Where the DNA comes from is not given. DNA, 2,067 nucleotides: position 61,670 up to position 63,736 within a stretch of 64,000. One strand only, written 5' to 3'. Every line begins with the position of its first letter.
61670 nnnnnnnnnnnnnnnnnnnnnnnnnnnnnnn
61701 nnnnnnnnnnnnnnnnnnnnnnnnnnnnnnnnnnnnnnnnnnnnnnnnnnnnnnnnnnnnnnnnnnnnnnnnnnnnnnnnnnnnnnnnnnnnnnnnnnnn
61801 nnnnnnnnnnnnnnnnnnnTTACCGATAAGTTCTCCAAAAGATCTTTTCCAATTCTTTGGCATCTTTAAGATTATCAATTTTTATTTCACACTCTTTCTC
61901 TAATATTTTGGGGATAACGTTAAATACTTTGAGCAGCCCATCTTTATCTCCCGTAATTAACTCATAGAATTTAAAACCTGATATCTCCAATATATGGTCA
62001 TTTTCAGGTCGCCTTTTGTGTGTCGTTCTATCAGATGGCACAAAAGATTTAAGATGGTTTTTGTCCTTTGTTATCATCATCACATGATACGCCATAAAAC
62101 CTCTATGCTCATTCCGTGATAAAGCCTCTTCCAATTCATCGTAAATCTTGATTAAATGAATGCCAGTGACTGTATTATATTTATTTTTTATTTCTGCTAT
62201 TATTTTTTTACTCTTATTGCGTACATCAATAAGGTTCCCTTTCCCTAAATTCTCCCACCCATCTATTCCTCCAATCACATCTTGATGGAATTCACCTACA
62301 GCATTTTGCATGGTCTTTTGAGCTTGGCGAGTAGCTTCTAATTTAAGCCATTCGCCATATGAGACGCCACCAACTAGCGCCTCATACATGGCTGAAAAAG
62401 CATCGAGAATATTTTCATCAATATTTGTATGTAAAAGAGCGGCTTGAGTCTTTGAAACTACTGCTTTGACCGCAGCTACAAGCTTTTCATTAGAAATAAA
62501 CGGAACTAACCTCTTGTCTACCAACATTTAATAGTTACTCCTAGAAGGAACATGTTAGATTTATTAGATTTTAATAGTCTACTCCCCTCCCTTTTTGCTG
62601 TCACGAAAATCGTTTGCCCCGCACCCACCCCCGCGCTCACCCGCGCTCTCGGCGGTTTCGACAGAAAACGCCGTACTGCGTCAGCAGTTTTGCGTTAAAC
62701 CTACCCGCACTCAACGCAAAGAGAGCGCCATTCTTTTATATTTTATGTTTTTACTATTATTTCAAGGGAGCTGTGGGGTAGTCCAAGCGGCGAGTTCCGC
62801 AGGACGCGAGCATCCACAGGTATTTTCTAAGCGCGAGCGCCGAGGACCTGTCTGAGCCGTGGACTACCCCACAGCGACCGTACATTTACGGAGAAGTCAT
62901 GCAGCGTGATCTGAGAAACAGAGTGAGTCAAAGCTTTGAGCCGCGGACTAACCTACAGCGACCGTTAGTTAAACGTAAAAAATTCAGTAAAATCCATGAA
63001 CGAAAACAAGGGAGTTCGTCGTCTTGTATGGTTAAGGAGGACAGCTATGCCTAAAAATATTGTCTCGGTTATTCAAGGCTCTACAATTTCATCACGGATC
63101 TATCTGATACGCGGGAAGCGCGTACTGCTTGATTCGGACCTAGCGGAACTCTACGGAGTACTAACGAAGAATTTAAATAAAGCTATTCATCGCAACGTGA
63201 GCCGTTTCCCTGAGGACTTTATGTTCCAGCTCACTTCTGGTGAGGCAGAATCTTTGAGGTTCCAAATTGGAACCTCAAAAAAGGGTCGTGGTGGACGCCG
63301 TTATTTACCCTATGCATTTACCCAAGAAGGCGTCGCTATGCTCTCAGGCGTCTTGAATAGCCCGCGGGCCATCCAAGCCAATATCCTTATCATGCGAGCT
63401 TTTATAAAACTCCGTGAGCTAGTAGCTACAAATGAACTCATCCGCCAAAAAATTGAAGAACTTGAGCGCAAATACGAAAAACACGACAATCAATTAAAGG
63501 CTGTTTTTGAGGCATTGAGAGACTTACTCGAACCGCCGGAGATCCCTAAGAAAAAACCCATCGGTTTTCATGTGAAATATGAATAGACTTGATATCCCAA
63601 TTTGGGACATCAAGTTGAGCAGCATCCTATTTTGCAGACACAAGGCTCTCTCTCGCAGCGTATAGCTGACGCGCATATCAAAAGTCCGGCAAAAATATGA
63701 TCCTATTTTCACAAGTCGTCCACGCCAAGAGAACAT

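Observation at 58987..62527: Five-gene co-oriented operon: REase, C5-MTase, Vsr, a GYP-repeat protein and an Rx4H protein, in an AT-rich island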

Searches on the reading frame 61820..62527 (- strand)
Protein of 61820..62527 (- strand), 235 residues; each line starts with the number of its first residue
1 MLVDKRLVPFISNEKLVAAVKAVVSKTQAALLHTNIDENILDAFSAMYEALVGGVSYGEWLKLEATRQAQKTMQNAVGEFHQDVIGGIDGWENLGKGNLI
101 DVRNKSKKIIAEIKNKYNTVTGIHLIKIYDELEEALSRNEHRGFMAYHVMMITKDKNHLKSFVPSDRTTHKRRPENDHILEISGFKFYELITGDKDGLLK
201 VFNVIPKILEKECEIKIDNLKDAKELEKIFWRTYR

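Call 3: search_protein_families(library=pfam, proteins=[window:61820-62527:-], max_evalue=1)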
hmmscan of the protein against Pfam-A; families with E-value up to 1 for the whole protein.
window:61820-62527:- (235 aa): 1 family
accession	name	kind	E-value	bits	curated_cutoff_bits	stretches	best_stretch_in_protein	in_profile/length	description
PF09553.16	RE_Eco47II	-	1.8e-44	152.2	25.9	1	8-211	1-199/202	Eco47II restriction endonuclease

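Call 4: search_protein_families(library=padloc, proteins=[window:61820-62527:-], max_evalue=1)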
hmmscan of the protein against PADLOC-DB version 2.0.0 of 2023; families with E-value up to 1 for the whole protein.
window:61820-62527:- (235 aa): 1 family
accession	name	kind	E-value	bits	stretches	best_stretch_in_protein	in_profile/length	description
PDLC03470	REase_II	-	1e-42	144.6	1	6-216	4-224/266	Type II restriction enzyme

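Call 5: search_protein_families(library=ncbifam, proteins=[window:61820-62527:-], max_evalue=1)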
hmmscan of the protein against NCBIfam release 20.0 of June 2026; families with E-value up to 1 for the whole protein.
window:61820-62527:- (235 aa): 1 family
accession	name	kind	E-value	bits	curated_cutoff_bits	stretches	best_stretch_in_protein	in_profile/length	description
NF002957.0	PRK03619.1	equivalog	0.021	14.2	212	1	16-86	17-84/222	phosphoribosylformylglycinamidine synthase subunit PurQ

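Call 64: search_protein_families(library=phrogs, proteins=[window:61820-62527:-], max_evalue=0.01)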
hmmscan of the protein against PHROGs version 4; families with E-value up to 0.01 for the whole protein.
window:61820-62527:- (235 aa): 0 families

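Call 70: find_homologous_proteins(query=window:61820-62527:-, max_evalue=1e-10)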
Query window:61820-62527:- (235 aa): 81 proteins with E <= 1e-10 among 515 candidates.
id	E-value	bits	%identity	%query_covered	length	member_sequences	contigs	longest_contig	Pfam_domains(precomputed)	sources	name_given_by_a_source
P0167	2.4e-150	517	100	100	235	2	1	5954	PF09553.17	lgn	-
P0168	1.9e-98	347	65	100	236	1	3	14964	PF09553.17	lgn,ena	-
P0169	5.1e-87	309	60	97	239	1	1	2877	PF09553.17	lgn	-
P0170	1.5e-77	278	65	81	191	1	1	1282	PF09553.17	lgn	-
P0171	3.8e-61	225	47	99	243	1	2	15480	PF09553.17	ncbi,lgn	-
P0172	2.3e-60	222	44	99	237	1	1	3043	PF09553.17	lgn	-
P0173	1.2e-57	213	46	98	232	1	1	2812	PF09553.17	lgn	-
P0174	2.4e-55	206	47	96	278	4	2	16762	PF09553.17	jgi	-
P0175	5.0e-52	195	44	96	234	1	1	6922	PF09553.17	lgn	-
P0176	9.9e-52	194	44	86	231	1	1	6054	PF09553.17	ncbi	ncbi:MAG: Eco47II family restriction endonuclease [Candidatus Peregrinibacteria bacterium]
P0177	2.8e-51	193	44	90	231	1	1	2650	PF09553.17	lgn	-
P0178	2.9e-51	193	46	89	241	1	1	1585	PF09553.17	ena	-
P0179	9.6e-51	191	42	97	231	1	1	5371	PF09553.17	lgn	-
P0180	1.4e-50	190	42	97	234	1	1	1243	PF09553.17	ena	-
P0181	1.9e-50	190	46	92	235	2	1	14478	PF09553.17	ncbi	-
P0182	3.6e-50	189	43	97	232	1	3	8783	PF09553.17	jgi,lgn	-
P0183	1.5e-49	187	42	89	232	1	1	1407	PF09553.17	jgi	jgi:hypothetical protein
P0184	1.9e-49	187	40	94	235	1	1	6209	PF09553.17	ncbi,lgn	-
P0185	2.4e-49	186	43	89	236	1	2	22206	PF09553.17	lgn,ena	-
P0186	4.0e-49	185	43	90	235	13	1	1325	PF09553.17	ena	-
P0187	4.4e-49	185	44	87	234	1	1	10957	PF09553.17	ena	-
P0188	4.9e-49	185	42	86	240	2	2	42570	PF09553.17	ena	-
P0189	5.2e-49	185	41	96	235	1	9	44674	PF09553.17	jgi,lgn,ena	-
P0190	1.2e-48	184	45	86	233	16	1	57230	PF09553.17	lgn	-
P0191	4.7e-48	182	49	86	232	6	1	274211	PF09553.17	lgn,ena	-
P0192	6.1e-48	182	42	97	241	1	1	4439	PF09553.17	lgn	-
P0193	6.4e-48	182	43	84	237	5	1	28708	PF09553.17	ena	-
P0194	8.6e-48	181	43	91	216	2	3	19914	PF09553.17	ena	-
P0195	4.2e-47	179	41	86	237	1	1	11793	PF09553.17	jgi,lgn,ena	-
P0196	5.2e-47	179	42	96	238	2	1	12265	PF09553.17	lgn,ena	-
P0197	5.9e-47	178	43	94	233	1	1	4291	PF09553.17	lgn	-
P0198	3.0e-46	176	42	99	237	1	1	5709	PF09553.17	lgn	-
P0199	3.0e-46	176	41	87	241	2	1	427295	PF09553.17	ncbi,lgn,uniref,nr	ncbi:Eco47II family restriction endonuclease [Belliella pelovolcani]|uniref:Eco47II restriction endo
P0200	9.9e-46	174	41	94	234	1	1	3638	PF09553.17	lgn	-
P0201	1.7e-44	170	40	95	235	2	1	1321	PF09553.17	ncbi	-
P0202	1.8e-44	170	41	93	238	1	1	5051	PF09553.17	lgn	-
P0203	1.1e-43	168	41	88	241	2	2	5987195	PF09553.17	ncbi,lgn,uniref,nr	ncbi:Eco47II restriction endonuclease [Aquiflexum balticum DSM 16537]|uniref:Eco47II restriction end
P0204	3.2e-43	166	39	96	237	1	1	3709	PF09553.17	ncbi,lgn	-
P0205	3.4e-43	166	41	87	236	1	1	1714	PF09553.17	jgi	jgi:hypothetical protein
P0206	3.6e-43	166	41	96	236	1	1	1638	PF09553.17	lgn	-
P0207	3.7e-43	166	40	97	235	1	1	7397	PF09553.17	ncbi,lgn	ncbi:MAG: Eco47II family restriction endonuclease [Bacteroidota bacterium]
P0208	5.4e-43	165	42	96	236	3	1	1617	PF09553.17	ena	-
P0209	9.5e-43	165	40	95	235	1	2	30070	PF09553.17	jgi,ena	-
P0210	9.6e-43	165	40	88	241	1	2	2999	PF09553.17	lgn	-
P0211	1.3e-42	164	38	95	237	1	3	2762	PF09553.17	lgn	-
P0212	1.5e-42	164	38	95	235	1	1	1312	PF09553.17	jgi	jgi:hypothetical protein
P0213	2.0e-42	164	48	69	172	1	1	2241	PF09553.17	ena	-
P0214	2.1e-42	164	41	96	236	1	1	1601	PF09553.17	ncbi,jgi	-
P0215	4.1e-42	163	42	82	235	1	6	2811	PF09553.17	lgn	-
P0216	6.9e-42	162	38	97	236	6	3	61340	PF09553.17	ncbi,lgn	-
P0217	1.2e-41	161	41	96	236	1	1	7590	PF09553.17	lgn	-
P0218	2.1e-41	160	42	82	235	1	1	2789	PF09553.17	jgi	jgi:hypothetical protein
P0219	2.7e-41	160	39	96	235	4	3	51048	PF09553.17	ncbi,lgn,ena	ncbi:MAG: Eco47II family restriction endonuclease [Bacteroidota bacterium]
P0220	4.1e-41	159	39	97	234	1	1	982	PF09553.17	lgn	-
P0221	5.1e-41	159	40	84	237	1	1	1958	PF09553.17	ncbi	-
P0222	5.6e-41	159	41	85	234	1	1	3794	PF09553.17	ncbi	-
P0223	5.7e-41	159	39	96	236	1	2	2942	PF09553.17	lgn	-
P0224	8.5e-41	158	41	96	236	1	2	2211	PF09553.17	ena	-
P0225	1.4e-40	158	40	96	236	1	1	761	PF09553.17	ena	-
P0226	2.0e-40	157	39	87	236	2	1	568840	PF09553.17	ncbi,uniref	ncbi:Eco47II family restriction endonuclease [Belliella marina]|uniref:Eco47II family restriction en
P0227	4.3e-40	156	38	97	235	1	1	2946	PF09553.17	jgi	-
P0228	6.2e-40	155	46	71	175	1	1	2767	PF09553.17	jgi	jgi:hypothetical protein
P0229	7.4e-40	155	41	87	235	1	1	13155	PF09553.17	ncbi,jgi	jgi:hypothetical protein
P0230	1.9e-39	154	35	94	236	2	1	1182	PF09553.17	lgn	-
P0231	2.3e-39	154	39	96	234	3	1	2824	PF09553.17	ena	-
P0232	3.2e-39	153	37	97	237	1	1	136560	PF09553.17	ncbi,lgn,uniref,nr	ncbi:unnamed protein product [Commensalibacter communis]|uniref:Eco47II family restriction endonucle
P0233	3.4e-39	153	41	97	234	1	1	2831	PF09553.17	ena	-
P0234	5.3e-39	152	39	92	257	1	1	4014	PF09553.17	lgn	-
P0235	7.2e-39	152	37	87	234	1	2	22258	PF09553.17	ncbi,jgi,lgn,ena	ncbi:MAG: Eco47II family restriction endonuclease [Saprospiraceae bacterium]|jgi:hypothetical protei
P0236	3.1e-38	150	38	86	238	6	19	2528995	PF09553.17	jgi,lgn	jgi:hypothetical protein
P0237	3.3e-38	150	39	86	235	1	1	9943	PF09553.17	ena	-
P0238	7.7e-38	149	38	86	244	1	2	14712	PF09553.17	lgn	-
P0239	1.0e-37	148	36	97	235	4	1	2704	PF09553.17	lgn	-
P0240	7.8e-37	145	41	88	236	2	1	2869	PF09553.17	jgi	-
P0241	8.1e-37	145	37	97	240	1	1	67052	PF09553.17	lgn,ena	-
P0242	2.4e-36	144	35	97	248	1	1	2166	PF09553.17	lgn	-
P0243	4.9e-36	143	38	86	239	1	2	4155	PF09553.17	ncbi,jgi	jgi:hypothetical protein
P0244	8.3e-36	142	37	87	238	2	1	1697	PF09553.17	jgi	-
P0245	1.2e-35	141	34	97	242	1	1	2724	PF09553.17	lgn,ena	-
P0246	1.9e-33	134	37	86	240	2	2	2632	PF09553.17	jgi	-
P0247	7.3e-22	96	31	86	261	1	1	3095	PF09553.17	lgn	-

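Call 72: find_encoding_contigs(protein=P0168, flank=6000, max_places=2)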
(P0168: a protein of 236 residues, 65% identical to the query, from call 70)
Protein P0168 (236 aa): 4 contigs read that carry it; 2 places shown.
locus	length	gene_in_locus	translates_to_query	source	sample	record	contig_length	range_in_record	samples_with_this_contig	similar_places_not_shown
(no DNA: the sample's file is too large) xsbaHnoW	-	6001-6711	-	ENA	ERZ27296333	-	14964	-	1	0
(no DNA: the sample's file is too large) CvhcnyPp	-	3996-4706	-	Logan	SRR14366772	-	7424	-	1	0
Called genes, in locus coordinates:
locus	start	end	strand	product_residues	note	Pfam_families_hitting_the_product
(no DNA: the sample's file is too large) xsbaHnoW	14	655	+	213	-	-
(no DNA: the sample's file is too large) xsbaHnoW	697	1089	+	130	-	-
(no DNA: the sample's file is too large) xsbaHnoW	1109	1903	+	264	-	-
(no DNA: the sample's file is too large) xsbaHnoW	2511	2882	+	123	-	-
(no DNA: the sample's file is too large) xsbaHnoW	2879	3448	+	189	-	PF13443:HTH_26 (faint), PF13744:HTH_37 (faint), PF01381:HTH_3, PF12844:HTH_19 (faint), PF13560:HTH_31 (weak)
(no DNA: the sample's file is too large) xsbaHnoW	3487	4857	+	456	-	PF00574:CLP_protease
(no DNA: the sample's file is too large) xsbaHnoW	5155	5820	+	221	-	PF01863:YgjP-like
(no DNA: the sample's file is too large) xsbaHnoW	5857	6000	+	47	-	-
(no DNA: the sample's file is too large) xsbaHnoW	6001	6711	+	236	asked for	PF09553:RE_Eco47II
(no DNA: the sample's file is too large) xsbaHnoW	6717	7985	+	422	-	PF00376:MerR (weak), PF13411:MerR_1 (faint), PF00145:DNA_methylase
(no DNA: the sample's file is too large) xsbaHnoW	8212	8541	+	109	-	PF05973:Gp49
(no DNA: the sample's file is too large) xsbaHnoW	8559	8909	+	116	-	PF13560:HTH_31, PF01381:HTH_3, PF12844:HTH_19, PF13443:HTH_26 (weak)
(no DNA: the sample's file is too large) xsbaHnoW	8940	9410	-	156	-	PF03167:UDG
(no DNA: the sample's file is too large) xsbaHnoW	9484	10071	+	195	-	-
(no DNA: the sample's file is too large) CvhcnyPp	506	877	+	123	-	-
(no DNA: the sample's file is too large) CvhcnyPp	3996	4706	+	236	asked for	PF09553:RE_Eco47II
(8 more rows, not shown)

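Call 73: find_encoding_contigs(protein=P0171, flank=6000, max_places=1)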
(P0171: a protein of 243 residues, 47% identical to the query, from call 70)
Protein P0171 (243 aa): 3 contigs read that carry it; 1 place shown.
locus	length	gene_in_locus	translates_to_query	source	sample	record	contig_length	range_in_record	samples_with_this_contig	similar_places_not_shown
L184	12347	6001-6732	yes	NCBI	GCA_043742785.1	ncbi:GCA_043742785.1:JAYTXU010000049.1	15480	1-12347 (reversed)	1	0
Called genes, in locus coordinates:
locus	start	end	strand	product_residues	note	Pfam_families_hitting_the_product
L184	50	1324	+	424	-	PF02403:Seryl_tRNA_N, PF00587:tRNA-synt_2b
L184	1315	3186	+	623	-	-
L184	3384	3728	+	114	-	PF12643:MazG-like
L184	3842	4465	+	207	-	PF01726:LexA_DNA_bind (weak), PF00717:Peptidase_S24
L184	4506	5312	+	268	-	-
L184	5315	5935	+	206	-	-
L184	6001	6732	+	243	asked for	PF09553:RE_Eco47II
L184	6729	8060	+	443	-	PF13411:MerR_1 (weak), PF00145:DNA_methylase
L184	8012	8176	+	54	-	-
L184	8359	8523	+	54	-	-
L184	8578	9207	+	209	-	PF00239:Resolvase, PF13936:HTH_38 (faint)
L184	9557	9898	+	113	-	-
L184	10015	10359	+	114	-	PF13730:HTH_36 (weak)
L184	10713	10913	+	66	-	PF12728:HTH_17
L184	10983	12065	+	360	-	PF24624:Int_N, PF00589:Phage_integrase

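Call 74: find_encoding_contigs(protein=P0174, flank=6000, max_places=1)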
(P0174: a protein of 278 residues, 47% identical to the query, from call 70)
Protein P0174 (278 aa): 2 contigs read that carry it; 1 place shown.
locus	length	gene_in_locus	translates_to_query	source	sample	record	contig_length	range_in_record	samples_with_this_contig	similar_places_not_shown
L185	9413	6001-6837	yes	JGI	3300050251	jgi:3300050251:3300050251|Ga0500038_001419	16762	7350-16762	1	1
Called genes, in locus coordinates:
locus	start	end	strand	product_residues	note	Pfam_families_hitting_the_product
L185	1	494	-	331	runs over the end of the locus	PF02826:2-Hacid_dh_C, PF03446:NAD_binding_2 (weak), PF03807:F420_oxidored (weak), PF07991:KARI_N, PF01450:KARI_C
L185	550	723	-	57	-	-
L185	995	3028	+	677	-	PF00009:GTP_EFTU, PF22042:EF-G_D2 (weak), PF14492:EFG_III, PF03764:EFG_IV, PF00679:EFG_C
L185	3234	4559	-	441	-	PF14684:Tricorn_C1 (weak), PF00595:PDZ, PF13180:PDZ_2, PF17820:PDZ_6, PF03572:Peptidase_S41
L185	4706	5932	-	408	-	PF04551:GcpE, PF26540:GcpE_C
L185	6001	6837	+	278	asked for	PF09553:RE_Eco47II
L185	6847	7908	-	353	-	PF00145:DNA_methylase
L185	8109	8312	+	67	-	-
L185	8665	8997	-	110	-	PF18480:DUF5615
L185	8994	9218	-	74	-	PF04255:DUF433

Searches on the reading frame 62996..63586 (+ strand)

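Call 64: search_protein_families(library=phrogs, proteins=[window:62996-63586:+], max_evalue=0.01)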
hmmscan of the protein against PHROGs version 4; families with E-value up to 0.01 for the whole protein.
window:62996-63586:+ (196 aa): 6 families
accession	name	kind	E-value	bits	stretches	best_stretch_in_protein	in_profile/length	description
phrog_4792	-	transcription regulation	1.4e-24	88.2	1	27-144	9-127/268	anti-repressor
phrog_373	-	transcription regulation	6.8e-07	29.9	1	40-170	96-221/373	anti-repressor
phrog_1726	-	transcription regulation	4.6e-05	24.3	1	35-126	9-105/264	anti-repressor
phrog_63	-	transcription regulation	0.00019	21.9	1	47-161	136-246/431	anti-repressor Ant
phrog_1760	-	transcription regulation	0.0026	18.4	1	40-125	17-104/232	anti-repressor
phrog_2379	-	transcription regulation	0.0033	18.2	1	46-125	23-104/187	anti-repressor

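Call 92: search_protein_families(library=pfam, proteins=[window:62996-63586:+], max_evalue=0.001)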
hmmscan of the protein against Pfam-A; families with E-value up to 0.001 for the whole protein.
window:62996-63586:+ (196 aa): 1 family
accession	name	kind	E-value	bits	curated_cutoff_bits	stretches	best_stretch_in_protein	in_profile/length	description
PF10543.14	ORF6N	-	1.2e-31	109.3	27.8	1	34-119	2-86/86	ORF6N domain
